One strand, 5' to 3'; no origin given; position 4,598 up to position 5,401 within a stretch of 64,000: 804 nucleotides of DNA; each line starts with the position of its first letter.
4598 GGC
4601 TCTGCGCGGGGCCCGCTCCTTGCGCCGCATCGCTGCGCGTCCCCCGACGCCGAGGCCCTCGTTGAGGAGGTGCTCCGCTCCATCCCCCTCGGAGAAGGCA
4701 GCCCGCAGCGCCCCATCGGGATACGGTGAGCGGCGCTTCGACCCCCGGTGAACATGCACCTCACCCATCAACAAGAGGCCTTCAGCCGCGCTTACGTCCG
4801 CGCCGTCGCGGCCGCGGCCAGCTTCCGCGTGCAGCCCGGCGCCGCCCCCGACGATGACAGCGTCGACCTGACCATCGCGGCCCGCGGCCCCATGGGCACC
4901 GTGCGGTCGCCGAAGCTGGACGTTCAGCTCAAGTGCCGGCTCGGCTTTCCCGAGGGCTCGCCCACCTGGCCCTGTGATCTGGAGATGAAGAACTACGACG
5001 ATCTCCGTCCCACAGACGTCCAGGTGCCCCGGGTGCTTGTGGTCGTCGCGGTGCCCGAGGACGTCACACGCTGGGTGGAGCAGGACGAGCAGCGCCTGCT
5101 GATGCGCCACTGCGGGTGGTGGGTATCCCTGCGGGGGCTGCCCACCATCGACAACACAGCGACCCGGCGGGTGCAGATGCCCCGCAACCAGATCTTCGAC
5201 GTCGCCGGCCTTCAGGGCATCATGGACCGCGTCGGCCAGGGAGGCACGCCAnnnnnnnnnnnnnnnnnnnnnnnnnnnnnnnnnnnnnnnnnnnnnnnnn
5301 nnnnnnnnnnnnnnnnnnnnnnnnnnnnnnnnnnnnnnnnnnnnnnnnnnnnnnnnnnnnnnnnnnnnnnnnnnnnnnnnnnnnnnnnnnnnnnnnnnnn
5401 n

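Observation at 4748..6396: DUF4365-like (PD-(D/E)xK-like) gene translationally coupled to an unknown 381-aa gene: candidate defence or toxin module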

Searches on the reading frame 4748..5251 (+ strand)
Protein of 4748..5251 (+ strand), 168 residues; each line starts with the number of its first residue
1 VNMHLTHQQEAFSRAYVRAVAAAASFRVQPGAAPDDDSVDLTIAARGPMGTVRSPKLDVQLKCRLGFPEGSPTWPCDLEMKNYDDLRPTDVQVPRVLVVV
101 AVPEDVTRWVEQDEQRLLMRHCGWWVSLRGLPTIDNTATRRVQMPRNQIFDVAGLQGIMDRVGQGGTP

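Call 3: search_protein_families(library=pfam, proteins=[window:4748-5251:+], max_evalue=1)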
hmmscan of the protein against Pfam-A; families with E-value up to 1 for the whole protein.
window:4748-5251:+ (168 aa): 1 family
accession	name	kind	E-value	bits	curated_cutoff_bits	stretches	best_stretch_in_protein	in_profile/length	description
PF14280.11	DUF4365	-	6.2e-21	75.3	24.3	1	10-161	1-138/139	Domain of unknown function (DUF4365)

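Call 4: search_protein_families(library=padloc, proteins=[window:4748-5251:+], max_evalue=1)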
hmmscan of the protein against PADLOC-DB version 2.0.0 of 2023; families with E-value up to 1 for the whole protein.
window:4748-5251:+ (168 aa): 25 families
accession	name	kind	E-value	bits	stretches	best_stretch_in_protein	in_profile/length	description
PDLC04278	PDC-M02A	-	6e-56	187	1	1-166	1-165/167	-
PDLC04297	PDC-M02A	-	2.4e-53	178.3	1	3-166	1-163/165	-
PDLC04277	PDC-M02A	-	3.8e-40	135.7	1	4-161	3-162/169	-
PDLC04291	PDC-M02A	-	6.2e-40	135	1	3-166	10-174/176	-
PDLC04276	PDC-M02A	-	2.7e-36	123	1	5-168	21-184/184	-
PDLC04290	PDC-M02A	-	4.7e-32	109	1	5-163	4-164/170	-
PDLC04282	PDC-M02A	-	1e-31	108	1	2-165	15-178/182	-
PDLC04287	PDC-M02A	-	1.9e-31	107.3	1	10-164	11-171/182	-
PDLC04292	PDC-M02A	-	4.8e-31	106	1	5-166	3-167/169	-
PDLC04274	PDC-M02A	-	3e-30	103.2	1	2-168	22-186/186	-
PDLC04275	PDC-M02A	-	4.9e-27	93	1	1-160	1-159/172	-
PDLC04273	PDC-M02A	-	6.8e-27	92.7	1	4-162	5-163/172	-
PDLC04284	PDC-M02A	-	8.5e-27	91.9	1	7-160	23-178/188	-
PDLC04280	PDC-M02A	-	5.3e-25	86.1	1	5-164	17-177/182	-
PDLC04281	PDC-M02A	-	1.3e-23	81.7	1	7-161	10-163/181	-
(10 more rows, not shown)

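Call 5: search_protein_families(library=ncbifam, proteins=[window:4748-5251:+], max_evalue=1)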
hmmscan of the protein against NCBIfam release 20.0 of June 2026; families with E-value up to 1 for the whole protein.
window:4748-5251:+ (168 aa): 0 families

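Call 14: find_homologous_proteins(query=window:4748-5251:+, max_evalue=0.00001)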
Query window:4748-5251:+ (168 aa): 414 proteins with E <= 0.00001 among 596 candidates; the best 120 are listed.
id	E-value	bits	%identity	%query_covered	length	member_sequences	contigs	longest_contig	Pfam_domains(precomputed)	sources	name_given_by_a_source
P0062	1.9e-108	378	100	99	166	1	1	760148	PF14280.12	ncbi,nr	ncbi:MAG: DUF4365 domain-containing protein [Alphaproteobacteria bacterium]|nr:DUF4365 domain-contai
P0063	8.1e-87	307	80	99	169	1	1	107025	PF14280.12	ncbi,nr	ncbi:MAG: DUF4365 domain-containing protein [Alphaproteobacteria bacterium]|nr:DUF4365 domain-contai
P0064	2.0e-80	287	75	99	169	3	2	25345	PF14280.12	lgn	-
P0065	3.6e-77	276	74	99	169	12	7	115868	PF14280.12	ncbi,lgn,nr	ncbi:DUF4365 domain-containing protein [Myxococcota bacterium]|nr:DUF4365 domain-containing protein 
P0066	5.5e-77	275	75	99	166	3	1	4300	PF14280.12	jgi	-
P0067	8.0e-77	275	74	99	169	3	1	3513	PF14280.12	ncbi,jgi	jgi:hypothetical protein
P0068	9.5e-76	271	72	99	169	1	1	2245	PF14280.12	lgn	-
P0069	2.4e-75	270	73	99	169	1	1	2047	PF14280.12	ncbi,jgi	jgi:hypothetical protein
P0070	2.6e-74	267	70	99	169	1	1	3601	PF14280.12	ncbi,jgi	jgi:hypothetical protein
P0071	3.8e-74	266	71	100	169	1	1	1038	PF14280.12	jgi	jgi:hypothetical protein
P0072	1.7e-73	264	70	99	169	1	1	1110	PF14280.12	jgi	jgi:hypothetical protein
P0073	9.3e-73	262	69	99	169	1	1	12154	PF14280.12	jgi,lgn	jgi:hypothetical protein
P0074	2.4e-72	260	71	99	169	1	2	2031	PF14280.12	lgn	-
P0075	6.4e-72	259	69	99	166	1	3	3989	PF14280.12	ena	-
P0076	1.2e-71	258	69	99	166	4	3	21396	PF14280.12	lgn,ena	-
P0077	7.2e-70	252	67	99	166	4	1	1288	PF14280.12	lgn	-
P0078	8.8e-70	252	68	99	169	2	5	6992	PF14280.12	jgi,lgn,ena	jgi:hypothetical protein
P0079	1.1e-69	252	67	99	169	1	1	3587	PF14280.12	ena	-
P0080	1.9e-68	248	66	99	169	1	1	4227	PF14280.12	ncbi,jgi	jgi:hypothetical protein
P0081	1.6e-67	245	65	99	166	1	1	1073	PF14280.12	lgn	-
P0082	3.1e-67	244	67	99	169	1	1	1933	PF14280.12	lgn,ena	-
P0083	6.6e-67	243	68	99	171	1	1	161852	PF14280.12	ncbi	ncbi:MAG: DUF4365 domain-containing protein [Polyangiales bacterium]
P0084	9.0e-67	242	66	99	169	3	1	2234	PF14280.12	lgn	-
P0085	5.7e-66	240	66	99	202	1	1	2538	PF14280.12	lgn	-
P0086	6.1e-66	239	66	99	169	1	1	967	PF14280.12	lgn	-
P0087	1.6e-65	238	64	99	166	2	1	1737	PF14280.12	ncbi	-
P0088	2.0e-65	238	69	85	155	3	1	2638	PF14280.12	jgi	-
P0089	6.3e-65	236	69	95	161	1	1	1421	PF14280.12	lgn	-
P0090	1.2e-64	235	64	99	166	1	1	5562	PF14280.12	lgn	-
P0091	1.5e-63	232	63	99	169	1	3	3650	PF14280.12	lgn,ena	-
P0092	7.9e-63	229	60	99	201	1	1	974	PF14280.12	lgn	-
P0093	8.0e-62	226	62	98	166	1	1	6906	PF14280.12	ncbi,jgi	jgi:hypothetical protein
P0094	2.4e-61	224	62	100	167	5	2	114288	PF14280.12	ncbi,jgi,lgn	jgi:hypothetical protein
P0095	2.8e-61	224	59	100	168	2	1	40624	PF14280.12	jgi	-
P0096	6.3e-61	223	64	99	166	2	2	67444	PF14280.12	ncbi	ncbi:MAG: DUF4365 domain-containing protein [Planctomycetota bacterium]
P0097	8.0e-60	220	59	99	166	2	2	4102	PF14280.12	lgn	-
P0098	1.4e-58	215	60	99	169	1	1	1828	PF14280.12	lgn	-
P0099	2.5e-57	211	60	98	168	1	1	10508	PF14280.12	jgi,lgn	jgi:hypothetical protein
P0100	7.6e-56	207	55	99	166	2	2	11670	PF14280.12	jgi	jgi:hypothetical protein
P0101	1.5e-55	206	59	99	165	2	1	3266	PF14280.12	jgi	jgi:hypothetical protein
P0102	6.0e-53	197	55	99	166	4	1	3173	PF14280.12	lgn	-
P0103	6.6e-53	197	57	99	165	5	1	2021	PF14280.12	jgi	jgi:hypothetical protein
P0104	9.6e-53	196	59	99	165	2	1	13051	PF14280.12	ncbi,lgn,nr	ncbi:MAG TPA: DUF4365 domain-containing protein [Kofleriaceae bacterium]|nr:DUF4365 domain-containin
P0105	9.1e-52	193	55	97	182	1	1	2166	PF14280.12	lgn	-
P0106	9.4e-52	193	57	99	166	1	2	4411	PF14280.12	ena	-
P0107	9.5e-52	193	57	99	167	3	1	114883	PF14280.12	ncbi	ncbi:MAG: DUF4365 domain-containing protein [Magnetococcus sp. THC-1_WYH]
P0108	2.3e-51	192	55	99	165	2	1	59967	PF14280.12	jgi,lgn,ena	-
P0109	3.7e-51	191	54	99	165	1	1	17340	PF14280.12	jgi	jgi:hypothetical protein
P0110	3.9e-51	191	56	99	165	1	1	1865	PF14280.12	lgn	-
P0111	9.8e-51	190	58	99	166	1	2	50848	PF14280.12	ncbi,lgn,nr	ncbi:MAG: DUF4365 domain-containing protein [Magnetococcales bacterium]|nr:DUF4365 domain-containing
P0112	1.9e-50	189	54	99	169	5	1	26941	PF14280.12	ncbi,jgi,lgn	jgi:hypothetical protein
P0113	3.3e-50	188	56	97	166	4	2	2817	PF14280.12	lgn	-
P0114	6.9e-50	187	55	99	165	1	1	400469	PF14280.12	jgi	jgi:hypothetical protein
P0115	7.2e-50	187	68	75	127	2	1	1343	PF14280.12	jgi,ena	jgi:hypothetical protein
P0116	1.3e-49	186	56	99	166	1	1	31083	PF14280.12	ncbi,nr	ncbi:MAG: DUF4365 domain-containing protein [Magnetococcales bacterium]|nr:DUF4365 domain-containing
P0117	1.9e-49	186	56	96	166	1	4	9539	PF14280.12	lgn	-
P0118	5.7e-49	184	55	99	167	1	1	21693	PF14280.12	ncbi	ncbi:MAG: DUF4365 domain-containing protein [Magnetococcus sp. DMHC-8]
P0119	5.8e-49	184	55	99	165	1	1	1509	PF14280.12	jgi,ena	jgi:hypothetical protein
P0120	7.4e-49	184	53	100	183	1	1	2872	PF14280.12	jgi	jgi:hypothetical protein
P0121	1.1e-48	183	52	98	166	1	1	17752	PF14280.12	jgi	jgi:hypothetical protein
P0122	3.1e-48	182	52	99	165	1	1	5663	PF14280.12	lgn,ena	-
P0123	4.4e-48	181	54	99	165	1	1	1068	PF14280.12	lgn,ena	-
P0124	4.9e-48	181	56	99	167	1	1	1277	PF14280.12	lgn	-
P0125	5.7e-48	181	51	99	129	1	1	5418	PF14280.12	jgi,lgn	jgi:hypothetical protein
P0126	2.0e-47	179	53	99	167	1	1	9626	PF14280.12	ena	-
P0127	3.5e-47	178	54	99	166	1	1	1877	PF14280.12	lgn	-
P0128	4.1e-47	178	53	96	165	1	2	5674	PF14280.12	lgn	-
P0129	5.6e-47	178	52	99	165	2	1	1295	PF14280.12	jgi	jgi:hypothetical protein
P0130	7.5e-47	177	51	96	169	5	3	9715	PF14280.12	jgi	jgi:hypothetical protein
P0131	7.6e-47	177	53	99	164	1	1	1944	PF14280.12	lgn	-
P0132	2.4e-46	176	53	96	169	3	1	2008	PF14280.12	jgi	jgi:hypothetical protein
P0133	3.3e-46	175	52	100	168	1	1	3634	PF14280.12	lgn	-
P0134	4.5e-46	175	54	99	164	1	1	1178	PF14280.12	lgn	-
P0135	7.8e-46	174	51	100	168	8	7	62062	PF14280.12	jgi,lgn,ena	jgi:hypothetical protein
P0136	9.1e-46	174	52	99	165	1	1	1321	PF14280.12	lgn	-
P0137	1.1e-45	174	53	99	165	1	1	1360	PF14280.12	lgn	-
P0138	3.4e-45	172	51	99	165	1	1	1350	PF14280.12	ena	-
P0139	4.6e-45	171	53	99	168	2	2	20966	PF14280.12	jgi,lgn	jgi:hypothetical protein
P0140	6.0e-45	171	51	99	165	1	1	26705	PF14280.12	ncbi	-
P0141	7.1e-45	171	54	80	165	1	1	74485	PF14280.12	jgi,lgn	jgi:hypothetical protein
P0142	8.9e-45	171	55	90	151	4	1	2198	PF14280.12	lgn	-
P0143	1.3e-44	170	52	96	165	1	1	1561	PF14280.12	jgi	jgi:hypothetical protein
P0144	2.0e-44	169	50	99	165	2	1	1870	PF14280.12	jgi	jgi:Domain of unknown function (DUF4365)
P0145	2.4e-44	169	52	99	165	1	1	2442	PF14280.12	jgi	jgi:hypothetical protein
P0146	2.5e-44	169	53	99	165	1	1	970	PF14280.12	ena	-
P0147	3.0e-44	169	48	99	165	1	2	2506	PF14280.12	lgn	-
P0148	3.0e-44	169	51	99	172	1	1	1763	PF14280.12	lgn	-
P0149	3.3e-44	169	51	99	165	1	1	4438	PF14280.12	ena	-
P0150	3.5e-44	169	52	99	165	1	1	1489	PF14280.12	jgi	jgi:hypothetical protein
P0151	3.6e-44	169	52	98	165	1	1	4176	PF14280.12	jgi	jgi:hypothetical protein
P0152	4.6e-44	168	51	96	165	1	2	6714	PF14280.12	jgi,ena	jgi:hypothetical protein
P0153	5.3e-44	168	52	99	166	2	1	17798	PF14280.12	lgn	-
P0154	5.4e-44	168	50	99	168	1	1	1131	PF14280.12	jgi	jgi:hypothetical protein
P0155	5.6e-44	168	50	99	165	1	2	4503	PF14280.12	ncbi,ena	-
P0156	6.4e-44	168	50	96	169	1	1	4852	PF14280.12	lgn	-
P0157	8.6e-44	167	49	100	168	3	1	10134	PF14280.12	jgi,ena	-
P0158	9.0e-44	167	51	99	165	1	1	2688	PF14280.12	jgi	jgi:hypothetical protein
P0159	9.5e-44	167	49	99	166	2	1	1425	PF14280.12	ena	-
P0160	1.1e-43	167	50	99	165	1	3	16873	PF14280.12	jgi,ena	jgi:hypothetical protein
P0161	1.3e-43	167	53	90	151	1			PF14280.12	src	-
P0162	1.8e-43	166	52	98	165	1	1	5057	PF14280.12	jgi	jgi:hypothetical protein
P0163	1.9e-43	166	51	99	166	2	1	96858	PF14280.12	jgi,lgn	jgi:hypothetical protein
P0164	2.0e-43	166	51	99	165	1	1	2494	PF14280.12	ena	-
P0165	2.4e-43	166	51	99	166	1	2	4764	PF14280.12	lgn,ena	-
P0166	3.3e-43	165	49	99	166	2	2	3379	PF14280.12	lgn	-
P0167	3.5e-43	165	50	99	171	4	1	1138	PF14280.12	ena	-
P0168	3.9e-43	165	53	96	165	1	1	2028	PF14280.12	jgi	jgi:hypothetical protein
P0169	3.9e-43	165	52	99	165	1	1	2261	PF14280.12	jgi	jgi:hypothetical protein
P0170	6.2e-43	165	50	99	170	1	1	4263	PF14280.12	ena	-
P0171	6.3e-43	165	49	99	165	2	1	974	PF14280.12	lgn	-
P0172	7.3e-43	164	50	99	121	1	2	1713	PF14280.12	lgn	-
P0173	7.6e-43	164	51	99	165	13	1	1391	PF14280.12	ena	-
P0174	7.7e-43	164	48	99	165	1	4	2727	PF14280.12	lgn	-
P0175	7.8e-43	164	54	80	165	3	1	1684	PF14280.12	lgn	-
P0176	9.6e-43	164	51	99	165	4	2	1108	PF14280.12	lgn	-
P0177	1.0e-42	164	50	99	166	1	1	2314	PF14280.12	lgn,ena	-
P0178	1.0e-42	164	70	64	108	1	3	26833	PF14280.12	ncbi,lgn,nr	ncbi:MAG: DUF4365 domain-containing protein [Myxococcales bacterium]|nr:DUF4365 domain-containing pr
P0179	1.3e-42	164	49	99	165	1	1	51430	PF14280.12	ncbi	ncbi:MAG: DUF4365 domain-containing protein [Thermodesulfobacteriota bacterium]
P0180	1.5e-42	163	48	99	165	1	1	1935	PF14280.12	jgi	jgi:hypothetical protein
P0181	1.6e-42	163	51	97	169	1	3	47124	PF14280.12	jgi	jgi:Domain of unknown function (DUF4365)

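Call 21: search_solved_structures(query=window:4754-5251:+, max_evalue=10, show_alignments=3)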
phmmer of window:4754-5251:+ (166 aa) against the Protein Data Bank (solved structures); distinct sequences matched with E-value up to 10: 0.

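Call 26: search_solved_structures(query=A2, max_evalue=10, show_alignments=3)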
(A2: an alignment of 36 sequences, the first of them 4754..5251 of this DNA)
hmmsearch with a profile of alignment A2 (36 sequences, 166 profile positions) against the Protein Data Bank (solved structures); distinct sequences matched with E-value up to 10: 0.

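Call 50: predict_structure(alignment_id=A2)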
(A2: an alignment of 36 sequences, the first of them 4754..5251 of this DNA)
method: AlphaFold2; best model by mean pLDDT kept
length: 166 residues; sequences in the alignment: 36
mean_pLDDT: 89.7   pTM: 0.86
mean pLDDT of the five models: 89.7, 89.6, 88.2, 87.8, 86.3
residues with pLDDT >= 90: 107; 70-90: 52; 50-70: 6; < 50: 1
segments of 3 or more residues with pLDDT < 50: none
pLDDT, mean of each block of 10 residues (from residue 1): 76 95 91 81 87 94 88 94 91 95 87 79 95 89 95 97 93
secondary structure, 60 per line:
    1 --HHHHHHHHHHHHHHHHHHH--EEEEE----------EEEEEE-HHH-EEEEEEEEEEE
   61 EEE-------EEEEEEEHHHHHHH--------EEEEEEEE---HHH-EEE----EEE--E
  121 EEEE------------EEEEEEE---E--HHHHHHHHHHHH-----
elements in order: H3-21 E24-28 E39-44 E50-63 E71-77 H78-84 E93-100 E108-110 E115-117 E120-124 E137-143 H150-161

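Call 54: fold_search(model_id=the predicted structure, library=pdb)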
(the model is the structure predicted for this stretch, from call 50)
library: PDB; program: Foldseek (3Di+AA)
matches with E <= 10: 217; with E <= 0.001: 12
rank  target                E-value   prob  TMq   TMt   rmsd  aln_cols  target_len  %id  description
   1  9qcc_M                3.1e-06  1.00  0.58  0.27   4.4       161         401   13  Activated XauSPARDA filament assembly with bound dsDNA substrate (released 2025-12-17)
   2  9qcc_A                7.4e-06  1.00  0.61  0.28   4.4       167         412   12  Activated XauSPARDA filament assembly with bound dsDNA substrate (released 2025-12-17)
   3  9qcc_Y                7.9e-06  1.00  0.58  0.27   5.4       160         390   12  Activated XauSPARDA filament assembly with bound dsDNA substrate (released 2025-12-17)
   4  9qcc_Q                2.1e-05  1.00  0.56  0.25   5.3       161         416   12  Activated XauSPARDA filament assembly with bound dsDNA substrate (released 2025-12-17)
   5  9qbp_C                3.1e-05  1.00  0.57  0.26   5.2       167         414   14  Crystal structure of Enhydrobacter aerosaccus apo SPARDA complex (released 2025-12-17)
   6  9vx6_T                3.5e-05  1.00  0.59  0.27   4.6       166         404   10  Helical structure of gRNA-tDNA SPARDA complex (released 2026-01-14)
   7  9jt2_B                4.3e-05  1.00  0.59  0.27   4.4       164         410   13  substrate-bound NbaSPARDA complexes (released 2025-04-02)
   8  9vx6_X                4.5e-05  1.00  0.56  0.27   5.0       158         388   11  Helical structure of gRNA-tDNA SPARDA complex (released 2026-01-14)
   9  9jt2_F                7.0e-05  1.00  0.58  0.26   4.9       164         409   12  substrate-bound NbaSPARDA complexes (released 2025-04-02)
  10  9vx6_P                7.9e-05  1.00  0.58  0.28   5.1       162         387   10  Helical structure of gRNA-tDNA SPARDA complex (released 2026-01-14)
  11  9jsz_B                8.4e-05  1.00  0.55  0.25   4.2       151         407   13  active NbaSPARDA complexes (released 2025-04-02)
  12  9jsz_J                1.2e-04  1.00  0.54  0.26   5.0       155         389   11  active NbaSPARDA complexes (released 2025-04-02)
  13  9qcc_E                1.2e-03  1.00  0.49  0.22   7.5       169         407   13  Activated XauSPARDA filament assembly with bound dsDNA substrate (released 2025-12-17)
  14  2wcz_B                2.0e-03  1.00  0.41  0.56   5.4       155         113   12  1.6A resolution structure of Archaeoglobus fulgidus Hjc, a Holliday junction resolvase from an archaeal hyperthermophi (released 2009-03-24)
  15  2wcw_B                2.8e-03  1.00  0.44  0.56   5.3       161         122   11  1.6A resolution structure of Archaeoglobus fulgidus Hjc, a Holliday junction resolvase from an archaeal hyperthermophi (released 2009-03-24)
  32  9qcc_U                5.9e-02  0.90  0.48  0.22   8.0       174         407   16  Activated XauSPARDA filament assembly with bound dsDNA substrate (released 2025-12-17)
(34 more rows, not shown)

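Call 64: search_protein_families(library=phrogs, proteins=[window:4754-5251:+], max_evalue=0.01)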
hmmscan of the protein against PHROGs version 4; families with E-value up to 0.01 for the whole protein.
window:4754-5251:+ (166 aa): 1 family
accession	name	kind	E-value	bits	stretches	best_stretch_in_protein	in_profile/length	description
phrog_27905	-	unknown function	3.2e-20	73.6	1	4-155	5-156/167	-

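Call 78: find_encoding_contigs(protein=P0114, flank=8000, max_places=2)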
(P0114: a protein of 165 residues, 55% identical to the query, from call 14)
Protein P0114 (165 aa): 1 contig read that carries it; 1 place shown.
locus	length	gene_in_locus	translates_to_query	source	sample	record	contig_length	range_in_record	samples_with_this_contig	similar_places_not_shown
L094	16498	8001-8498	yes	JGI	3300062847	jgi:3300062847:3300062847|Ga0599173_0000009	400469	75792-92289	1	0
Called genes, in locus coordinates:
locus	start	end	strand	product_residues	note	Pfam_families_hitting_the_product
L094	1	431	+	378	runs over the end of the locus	PF04371:PAD_porph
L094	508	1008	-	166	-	-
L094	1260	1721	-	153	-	PF13183:Fer4_8 (faint), PF13534:Fer4_17 (faint), PF12797:Fer4_2 (faint), PF13237:Fer4_10 (weak), PF14697:Fer4_21, PF12838:Fer4_7, PF13187:Fer4_9, PF00037:Fer4, +3 more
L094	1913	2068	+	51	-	-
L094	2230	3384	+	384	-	PF01916:DS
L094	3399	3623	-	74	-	PF11154:DUF2934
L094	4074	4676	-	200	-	PF01862:PvlArgDC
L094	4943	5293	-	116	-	-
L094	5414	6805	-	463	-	PF08479:POTRA_2 (faint), PF07244:POTRA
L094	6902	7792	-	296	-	PF00126:HTH_1, PF03466:LysR_substrate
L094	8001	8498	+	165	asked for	PF14280:DUF4365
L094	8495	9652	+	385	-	-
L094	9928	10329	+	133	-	PF00903:Glyoxalase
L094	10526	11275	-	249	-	-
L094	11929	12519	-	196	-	PF11699:CENP-C_C, PF02311:AraC_binding (weak), PF07883:Cupin_2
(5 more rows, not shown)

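Call 79: find_encoding_contigs(protein=P0107, flank=8000, max_places=2)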
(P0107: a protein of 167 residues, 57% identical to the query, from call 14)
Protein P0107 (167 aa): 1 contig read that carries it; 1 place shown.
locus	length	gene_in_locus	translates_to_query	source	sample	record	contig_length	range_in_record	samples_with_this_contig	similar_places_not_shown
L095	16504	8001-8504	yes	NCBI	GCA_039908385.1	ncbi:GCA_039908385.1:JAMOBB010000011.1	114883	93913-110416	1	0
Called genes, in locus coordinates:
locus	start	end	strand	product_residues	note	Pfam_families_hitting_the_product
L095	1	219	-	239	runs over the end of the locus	-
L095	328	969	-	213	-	PF01656:CbiA, PF02374:ArsA_ATPase (weak), PF09140:MipZ (weak), PF10609:ParA (weak), PF13614:AAA_31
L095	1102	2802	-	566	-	PF00999:Na_H_Exchanger, PF02254:TrkA_N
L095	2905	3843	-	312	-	-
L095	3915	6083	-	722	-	PF22020:RlmL_1st, PF13847:Methyltransf_31 (faint), PF02926:THUMP, PF01170:UPF0020, PF05175:MTS (faint), PF13649:Methyltransf_25 (faint), PF10672:Methyltrans_SAM, PF03602:Cons_hypoth95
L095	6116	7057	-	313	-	PF01370:Epimerase, PF16363:GDP_Man_Dehyd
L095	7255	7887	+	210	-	-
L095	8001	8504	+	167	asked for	PF14280:DUF4365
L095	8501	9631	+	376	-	-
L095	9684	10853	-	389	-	PF20706:GT4-conflict, PF00534:Glycos_transf_1, PF13692:Glyco_trans_1_4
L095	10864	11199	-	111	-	PF10387:DUF2442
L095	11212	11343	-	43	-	PF13711:DUF4160 (weak)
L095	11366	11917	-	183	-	PF14103:DUF4276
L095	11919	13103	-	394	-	PF02463:SMC_N, PF13175:AAA_15, PF13476:AAA_23 (weak), PF13304:AAA_21, PF13175:AAA_15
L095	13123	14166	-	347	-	PF21016:RlmN_N, PF04055:Radical_SAM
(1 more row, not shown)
